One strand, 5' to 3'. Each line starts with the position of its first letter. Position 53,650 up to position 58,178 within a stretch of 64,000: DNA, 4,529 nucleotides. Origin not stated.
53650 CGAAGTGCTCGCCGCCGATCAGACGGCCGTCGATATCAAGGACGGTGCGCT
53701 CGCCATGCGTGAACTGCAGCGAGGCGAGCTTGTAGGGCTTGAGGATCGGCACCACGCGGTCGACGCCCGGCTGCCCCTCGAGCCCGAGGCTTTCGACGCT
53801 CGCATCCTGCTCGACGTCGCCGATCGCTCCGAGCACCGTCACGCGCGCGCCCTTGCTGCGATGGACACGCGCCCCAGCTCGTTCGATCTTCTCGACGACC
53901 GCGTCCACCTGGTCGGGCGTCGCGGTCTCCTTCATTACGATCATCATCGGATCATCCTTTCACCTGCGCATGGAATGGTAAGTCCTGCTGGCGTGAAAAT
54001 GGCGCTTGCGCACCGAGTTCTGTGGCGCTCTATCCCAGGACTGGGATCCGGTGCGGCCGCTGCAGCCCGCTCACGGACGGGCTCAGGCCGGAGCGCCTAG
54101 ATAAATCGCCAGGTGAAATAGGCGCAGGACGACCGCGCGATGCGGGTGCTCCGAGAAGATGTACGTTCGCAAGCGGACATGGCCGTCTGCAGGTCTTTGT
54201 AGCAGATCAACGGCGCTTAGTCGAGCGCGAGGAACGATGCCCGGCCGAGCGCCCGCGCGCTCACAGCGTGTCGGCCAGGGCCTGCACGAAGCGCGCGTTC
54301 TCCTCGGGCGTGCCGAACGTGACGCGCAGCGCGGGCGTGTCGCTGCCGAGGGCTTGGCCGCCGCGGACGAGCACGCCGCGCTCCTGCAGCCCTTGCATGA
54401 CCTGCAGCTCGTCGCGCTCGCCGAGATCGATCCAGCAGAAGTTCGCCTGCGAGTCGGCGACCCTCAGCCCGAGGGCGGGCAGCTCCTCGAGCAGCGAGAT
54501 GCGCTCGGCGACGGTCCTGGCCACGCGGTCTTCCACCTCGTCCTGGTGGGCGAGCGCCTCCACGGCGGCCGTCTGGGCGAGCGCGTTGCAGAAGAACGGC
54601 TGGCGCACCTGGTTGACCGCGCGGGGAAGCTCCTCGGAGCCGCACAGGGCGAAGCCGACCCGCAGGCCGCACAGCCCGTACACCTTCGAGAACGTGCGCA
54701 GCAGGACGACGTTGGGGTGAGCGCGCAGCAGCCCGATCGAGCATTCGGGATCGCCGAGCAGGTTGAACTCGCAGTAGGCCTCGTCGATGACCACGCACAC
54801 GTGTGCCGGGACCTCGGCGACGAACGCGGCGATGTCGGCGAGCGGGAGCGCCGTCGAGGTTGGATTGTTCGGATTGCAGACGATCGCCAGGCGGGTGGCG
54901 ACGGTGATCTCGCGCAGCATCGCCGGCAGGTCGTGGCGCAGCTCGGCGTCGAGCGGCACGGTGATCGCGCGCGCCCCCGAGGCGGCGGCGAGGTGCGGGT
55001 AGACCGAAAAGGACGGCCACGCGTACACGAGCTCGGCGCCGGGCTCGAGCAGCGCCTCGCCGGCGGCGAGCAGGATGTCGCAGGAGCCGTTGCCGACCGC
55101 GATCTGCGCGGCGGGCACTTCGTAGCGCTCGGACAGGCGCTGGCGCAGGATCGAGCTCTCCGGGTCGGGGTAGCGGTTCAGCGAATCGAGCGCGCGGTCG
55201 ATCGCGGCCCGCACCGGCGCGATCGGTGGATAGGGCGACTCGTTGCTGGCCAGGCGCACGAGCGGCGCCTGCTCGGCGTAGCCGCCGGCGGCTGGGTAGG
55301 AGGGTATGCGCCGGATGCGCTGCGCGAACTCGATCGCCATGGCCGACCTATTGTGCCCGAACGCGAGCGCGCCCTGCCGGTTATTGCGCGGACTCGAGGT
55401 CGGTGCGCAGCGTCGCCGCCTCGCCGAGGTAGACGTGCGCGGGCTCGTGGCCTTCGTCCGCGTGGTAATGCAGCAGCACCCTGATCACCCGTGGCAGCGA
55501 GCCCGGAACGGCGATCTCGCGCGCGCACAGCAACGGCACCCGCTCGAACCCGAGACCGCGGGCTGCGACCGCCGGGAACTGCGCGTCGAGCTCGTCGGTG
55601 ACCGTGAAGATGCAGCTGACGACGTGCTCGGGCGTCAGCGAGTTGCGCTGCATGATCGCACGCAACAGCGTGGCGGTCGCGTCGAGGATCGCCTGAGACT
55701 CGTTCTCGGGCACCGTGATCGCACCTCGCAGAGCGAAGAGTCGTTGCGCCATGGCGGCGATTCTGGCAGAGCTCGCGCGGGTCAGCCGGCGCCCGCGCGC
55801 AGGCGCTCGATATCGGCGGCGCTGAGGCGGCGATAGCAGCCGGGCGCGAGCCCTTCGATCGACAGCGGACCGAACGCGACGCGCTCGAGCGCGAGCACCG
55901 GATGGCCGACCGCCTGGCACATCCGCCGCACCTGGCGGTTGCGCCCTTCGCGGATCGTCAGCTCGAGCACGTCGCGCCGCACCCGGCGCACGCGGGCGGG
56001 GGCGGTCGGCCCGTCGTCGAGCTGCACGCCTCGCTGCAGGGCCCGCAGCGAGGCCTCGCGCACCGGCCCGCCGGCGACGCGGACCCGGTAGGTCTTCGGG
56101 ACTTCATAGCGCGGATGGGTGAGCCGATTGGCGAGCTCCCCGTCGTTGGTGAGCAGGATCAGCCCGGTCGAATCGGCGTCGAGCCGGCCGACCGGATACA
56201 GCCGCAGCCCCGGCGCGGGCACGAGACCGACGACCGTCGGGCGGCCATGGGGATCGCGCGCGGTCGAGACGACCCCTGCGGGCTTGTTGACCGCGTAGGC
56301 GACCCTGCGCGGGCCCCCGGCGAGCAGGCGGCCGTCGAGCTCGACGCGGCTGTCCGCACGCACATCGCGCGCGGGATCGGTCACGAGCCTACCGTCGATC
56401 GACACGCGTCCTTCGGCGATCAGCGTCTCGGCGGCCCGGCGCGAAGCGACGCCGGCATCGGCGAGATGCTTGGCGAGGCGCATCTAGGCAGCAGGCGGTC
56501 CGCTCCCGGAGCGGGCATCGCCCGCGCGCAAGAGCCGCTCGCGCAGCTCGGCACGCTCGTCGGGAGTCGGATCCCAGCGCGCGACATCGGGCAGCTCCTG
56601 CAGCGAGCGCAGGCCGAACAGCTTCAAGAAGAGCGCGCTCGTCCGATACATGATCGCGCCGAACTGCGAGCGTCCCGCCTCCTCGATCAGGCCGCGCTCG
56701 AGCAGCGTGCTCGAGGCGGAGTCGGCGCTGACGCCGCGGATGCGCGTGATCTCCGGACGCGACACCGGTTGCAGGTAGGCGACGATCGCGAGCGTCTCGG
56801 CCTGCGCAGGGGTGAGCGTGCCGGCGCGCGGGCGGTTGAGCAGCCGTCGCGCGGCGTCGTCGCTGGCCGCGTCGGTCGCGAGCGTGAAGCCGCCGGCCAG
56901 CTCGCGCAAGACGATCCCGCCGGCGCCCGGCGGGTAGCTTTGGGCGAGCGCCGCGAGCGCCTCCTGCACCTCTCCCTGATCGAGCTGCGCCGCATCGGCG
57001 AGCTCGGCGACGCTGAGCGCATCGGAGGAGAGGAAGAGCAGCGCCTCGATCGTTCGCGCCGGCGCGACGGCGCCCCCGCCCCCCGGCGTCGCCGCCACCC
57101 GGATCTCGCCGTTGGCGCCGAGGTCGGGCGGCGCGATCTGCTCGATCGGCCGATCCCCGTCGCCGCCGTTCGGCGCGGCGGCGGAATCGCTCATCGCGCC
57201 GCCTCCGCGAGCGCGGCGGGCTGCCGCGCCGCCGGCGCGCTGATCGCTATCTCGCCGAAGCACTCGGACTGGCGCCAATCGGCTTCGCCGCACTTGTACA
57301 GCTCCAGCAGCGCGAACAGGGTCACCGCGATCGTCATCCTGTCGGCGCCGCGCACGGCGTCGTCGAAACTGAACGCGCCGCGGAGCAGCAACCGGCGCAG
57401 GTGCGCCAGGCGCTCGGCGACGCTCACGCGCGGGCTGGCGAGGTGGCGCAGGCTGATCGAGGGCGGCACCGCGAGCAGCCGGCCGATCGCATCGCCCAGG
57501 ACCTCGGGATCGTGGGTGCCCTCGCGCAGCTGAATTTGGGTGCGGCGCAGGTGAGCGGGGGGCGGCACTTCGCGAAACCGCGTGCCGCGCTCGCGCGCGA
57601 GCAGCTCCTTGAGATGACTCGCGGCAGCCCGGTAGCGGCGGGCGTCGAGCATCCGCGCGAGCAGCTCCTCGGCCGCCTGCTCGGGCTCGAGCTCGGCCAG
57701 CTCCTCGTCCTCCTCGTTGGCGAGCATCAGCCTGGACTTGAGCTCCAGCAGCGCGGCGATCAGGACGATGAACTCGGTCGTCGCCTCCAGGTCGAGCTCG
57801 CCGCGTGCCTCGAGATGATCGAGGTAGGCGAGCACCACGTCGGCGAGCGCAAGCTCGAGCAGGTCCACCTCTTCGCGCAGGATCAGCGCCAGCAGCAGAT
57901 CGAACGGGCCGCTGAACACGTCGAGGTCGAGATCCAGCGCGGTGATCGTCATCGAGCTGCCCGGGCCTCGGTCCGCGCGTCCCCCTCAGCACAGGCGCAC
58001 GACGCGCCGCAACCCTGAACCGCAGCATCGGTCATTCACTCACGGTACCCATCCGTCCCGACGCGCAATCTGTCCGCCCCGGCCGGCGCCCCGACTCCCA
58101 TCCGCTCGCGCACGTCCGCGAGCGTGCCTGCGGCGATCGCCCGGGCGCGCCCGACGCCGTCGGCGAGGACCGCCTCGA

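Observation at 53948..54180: Aromatic-codon leader peptide with alternative-hairpin attenuator upstream of the DAHP synthase-tyrA-aroA genes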

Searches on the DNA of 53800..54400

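Call 4: search_rna_families(source=window, start=53800, end=54400, threshold=evalue, max_evalue=10, show_alignments=3)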
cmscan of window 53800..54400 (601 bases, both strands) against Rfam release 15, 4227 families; matches with E-value up to 10: 2.
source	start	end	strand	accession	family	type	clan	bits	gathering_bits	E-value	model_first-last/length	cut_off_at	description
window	54254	54304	+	RF00992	mir-593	Gene; miRNA;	-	16.2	100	1.6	1-100/100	no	mir-593 microRNA precursor family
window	53901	54041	-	RF02175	SMAD5-AS1_3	Gene; lncRNA;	-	12.9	60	2.3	1-125/125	no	SMAD5 antisense RNA 1 conserved region 3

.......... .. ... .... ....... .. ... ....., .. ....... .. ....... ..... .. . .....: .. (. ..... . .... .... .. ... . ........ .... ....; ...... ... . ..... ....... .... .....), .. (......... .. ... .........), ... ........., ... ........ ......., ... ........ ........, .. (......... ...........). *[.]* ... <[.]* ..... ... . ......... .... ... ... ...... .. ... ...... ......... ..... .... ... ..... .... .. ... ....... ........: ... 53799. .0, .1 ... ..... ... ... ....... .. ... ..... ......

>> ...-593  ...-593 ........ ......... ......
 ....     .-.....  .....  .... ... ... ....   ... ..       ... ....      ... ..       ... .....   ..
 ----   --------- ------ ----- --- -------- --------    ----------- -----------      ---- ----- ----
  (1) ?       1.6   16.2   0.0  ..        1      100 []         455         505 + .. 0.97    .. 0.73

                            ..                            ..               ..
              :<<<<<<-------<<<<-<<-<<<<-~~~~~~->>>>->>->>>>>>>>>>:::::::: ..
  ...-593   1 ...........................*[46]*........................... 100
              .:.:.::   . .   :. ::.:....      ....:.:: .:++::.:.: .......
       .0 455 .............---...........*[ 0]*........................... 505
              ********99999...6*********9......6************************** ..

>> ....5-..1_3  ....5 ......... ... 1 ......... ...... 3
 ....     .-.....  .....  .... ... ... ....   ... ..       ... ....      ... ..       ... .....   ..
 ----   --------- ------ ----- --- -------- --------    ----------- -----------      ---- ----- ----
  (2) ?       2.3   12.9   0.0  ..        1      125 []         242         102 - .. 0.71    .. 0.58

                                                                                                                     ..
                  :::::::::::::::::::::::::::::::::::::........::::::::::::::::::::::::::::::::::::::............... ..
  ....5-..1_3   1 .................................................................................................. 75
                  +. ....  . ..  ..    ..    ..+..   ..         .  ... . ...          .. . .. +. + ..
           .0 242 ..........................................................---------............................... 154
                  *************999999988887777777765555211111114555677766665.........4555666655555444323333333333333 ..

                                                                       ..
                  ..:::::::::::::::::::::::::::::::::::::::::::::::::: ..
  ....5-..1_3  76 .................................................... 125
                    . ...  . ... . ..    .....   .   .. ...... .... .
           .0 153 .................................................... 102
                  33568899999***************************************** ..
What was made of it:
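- On Rfam cis-regulatory families (T-box, Phe/Trp/His/Leu/Thr leaders, riboswitches): Only two chance-level hits to eukaryotic families appeared at E <= 10 in 53800-54400 (call 4).
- Closest known: Classical trp / pheA leader attenuators of Escherichia coli. Different: Rfam leader models do not match (call 4).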

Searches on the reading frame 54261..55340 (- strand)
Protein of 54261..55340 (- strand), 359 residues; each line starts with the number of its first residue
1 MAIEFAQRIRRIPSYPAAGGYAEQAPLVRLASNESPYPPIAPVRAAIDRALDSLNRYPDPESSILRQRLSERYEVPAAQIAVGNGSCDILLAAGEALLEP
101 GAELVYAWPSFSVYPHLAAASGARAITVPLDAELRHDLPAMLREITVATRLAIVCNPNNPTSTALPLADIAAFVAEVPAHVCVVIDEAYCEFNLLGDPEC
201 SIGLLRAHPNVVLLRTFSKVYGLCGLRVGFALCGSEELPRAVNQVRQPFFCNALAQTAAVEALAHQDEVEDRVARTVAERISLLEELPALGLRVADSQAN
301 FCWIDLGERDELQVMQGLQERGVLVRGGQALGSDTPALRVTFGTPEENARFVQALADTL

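Call 7: search_protein_families(library=ncbifam, proteins=[window:54261-55340:-])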
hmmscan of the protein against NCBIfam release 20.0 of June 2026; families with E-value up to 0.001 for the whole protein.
window:54261-55340:- (359 aa): 62 families (the best 25 are shown)
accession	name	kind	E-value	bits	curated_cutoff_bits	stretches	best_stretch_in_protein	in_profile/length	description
NF002878.0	PRK03321.1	subfamily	9.2e-105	350.2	374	1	6-357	6-347/352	histidinol-phosphate transaminase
TIGR01141.1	hisC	equivalog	3.8e-89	299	276.55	1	7-357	2-348/349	histidinol-phosphate transaminase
NF003496.0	PRK05166.1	equivalog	1.5e-76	257.6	540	1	27-357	38-368/373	histidinol-phosphate transaminase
NF002877.0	PRK03317.1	equivalog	1.2e-61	208.6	409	1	28-357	34-365/374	histidinol-phosphate transaminase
NF006580.0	PRK09105.1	subfamily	2.5e-58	197.8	444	1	24-357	45-369/375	pyridoxal phosphate-dependent aminotransferase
TIGR01140.1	L_thr_O3P_dcar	equivalog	6.9e-55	186.5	290.55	1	25-356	17-331/331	threonine-phosphate decarboxylase CobD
NF051461.1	pyoverd_PtaA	equivalog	1.1e-53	182.3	500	1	22-356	31-357/359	pyoverdine biosynthesis transaminase PtaA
NF006014.0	PRK08153.1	equivalog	3.6e-49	167.6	510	1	28-358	36-363/370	pyridoxal phosphate-dependent aminotransferase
NF002726.0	PRK02610.1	equivalog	1.1e-48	166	391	1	27-358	30-368/374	histidinol-phosphate transaminase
NF041364.1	GntC_guanitoxin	equivalog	8.6e-42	143.3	415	1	38-355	11-350/356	guanitoxin biosynthesis PLP-dependent (S)-gamma-hydroxy-L-arginine cyclodehydratase GntC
NF005915.1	PRK07908.1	equivalog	1e-30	107.2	360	1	25-355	12-331/332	Rv2231c family histidinol phosphate aminotransferase CobC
NF053748.1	bifunc_CobBC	exception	2.4e-26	92.4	950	1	26-355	481-796/797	bifunctional hydrogenobyrinic acid a,c-diamide synthase/histidinol phosphate aminotransferase CobBC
NF004870.0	PRK06225.1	equivalog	3.8e-24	85.1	351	1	52-348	57-362/380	pyridoxal phosphate-dependent aminotransferase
TIGR03947.1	viomycin_VioD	equivalog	1.1e-22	80.4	390.9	1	64-348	55-347/359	capreomycidine synthase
NF005744.0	PRK07568.1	subfamily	1.6e-22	79.9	389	1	73-284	84-301/398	pyridoxal phosphate-dependent aminotransferase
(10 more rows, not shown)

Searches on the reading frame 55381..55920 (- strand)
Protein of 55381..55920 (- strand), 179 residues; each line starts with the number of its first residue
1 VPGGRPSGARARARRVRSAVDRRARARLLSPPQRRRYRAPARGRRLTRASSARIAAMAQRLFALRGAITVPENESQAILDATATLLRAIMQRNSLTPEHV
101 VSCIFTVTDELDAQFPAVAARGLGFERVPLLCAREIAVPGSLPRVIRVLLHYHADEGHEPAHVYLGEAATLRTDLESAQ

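Call 64: search_protein_families(library=pfam, proteins=[window:55381-55920:-])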
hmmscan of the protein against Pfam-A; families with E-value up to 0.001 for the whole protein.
window:55381-55920:- (179 aa): 1 family
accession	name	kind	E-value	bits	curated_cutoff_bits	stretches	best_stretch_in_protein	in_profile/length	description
PF07736.16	CM_1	-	5.5e-41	140.1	27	1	63-175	3-116/116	Chorismate mutase type I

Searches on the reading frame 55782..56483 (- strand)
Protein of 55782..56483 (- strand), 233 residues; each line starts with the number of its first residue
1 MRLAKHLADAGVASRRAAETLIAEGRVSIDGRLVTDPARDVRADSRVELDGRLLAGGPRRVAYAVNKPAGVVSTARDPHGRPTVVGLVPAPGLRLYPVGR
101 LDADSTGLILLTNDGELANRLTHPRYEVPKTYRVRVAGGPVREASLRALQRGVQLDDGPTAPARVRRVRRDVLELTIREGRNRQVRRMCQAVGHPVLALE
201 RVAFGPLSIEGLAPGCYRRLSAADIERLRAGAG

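Call 7: search_protein_families(library=ncbifam, proteins=[window:55782-56483:-])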
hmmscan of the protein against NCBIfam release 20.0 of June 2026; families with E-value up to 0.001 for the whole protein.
window:55782-56483:- (233 aa): 7 families
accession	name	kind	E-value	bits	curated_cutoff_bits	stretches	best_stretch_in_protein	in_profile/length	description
TIGR00093.1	TIGR00093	subfamily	1.7e-50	170.9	109.3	1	66-221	1-160/161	pseudouridine synthase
NF007976.1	PRK10700.1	equivalog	1e-45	156.1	290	1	2-229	4-241/291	23S rRNA pseudouridine(2605) synthase RluB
NF008097.0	PRK10839.1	equivalog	2.4e-40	138.6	275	1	1-227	1-229/232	16S rRNA pseudouridine(516) synthase RsuA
NF007784.0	PRK10475.1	equivalog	4.2e-37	127.7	318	1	1-226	7-230/290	23S rRNA pseudouridine(2604) synthase RluF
NF008487.1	PRK11394.1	equivalog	5.1e-31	107.8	284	2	58-168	27-133/206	23S rRNA pseudouridine(2457) synthase RluE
TIGR00005.1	rluA_subfam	subfamily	2.2e-09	37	192.7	1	64-197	84-238/298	RluA family pseudouridine synthase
NF008321.0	PRK11112.1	equivalog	4.6e-05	22.8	328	0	64-138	13-92/257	tRNA pseudouridine(65) synthase TruC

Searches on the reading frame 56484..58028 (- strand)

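Call 7: search_protein_families(library=ncbifam, proteins=[window:56484-58028:-])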
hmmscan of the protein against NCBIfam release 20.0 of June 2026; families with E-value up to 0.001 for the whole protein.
window:56484-58028:- (514 aa): 2 families
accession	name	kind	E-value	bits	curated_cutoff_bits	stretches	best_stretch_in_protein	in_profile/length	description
TIGR00281.1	TIGR00281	equivalog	4e-27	95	89.2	1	325-486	4-168/186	SMC-Scp complex subunit ScpB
NF001106.1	PRK00135.2-1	exception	2.3e-20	72.9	300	1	326-483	205-366/377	SMC-Scp complex subunit ScpB, long form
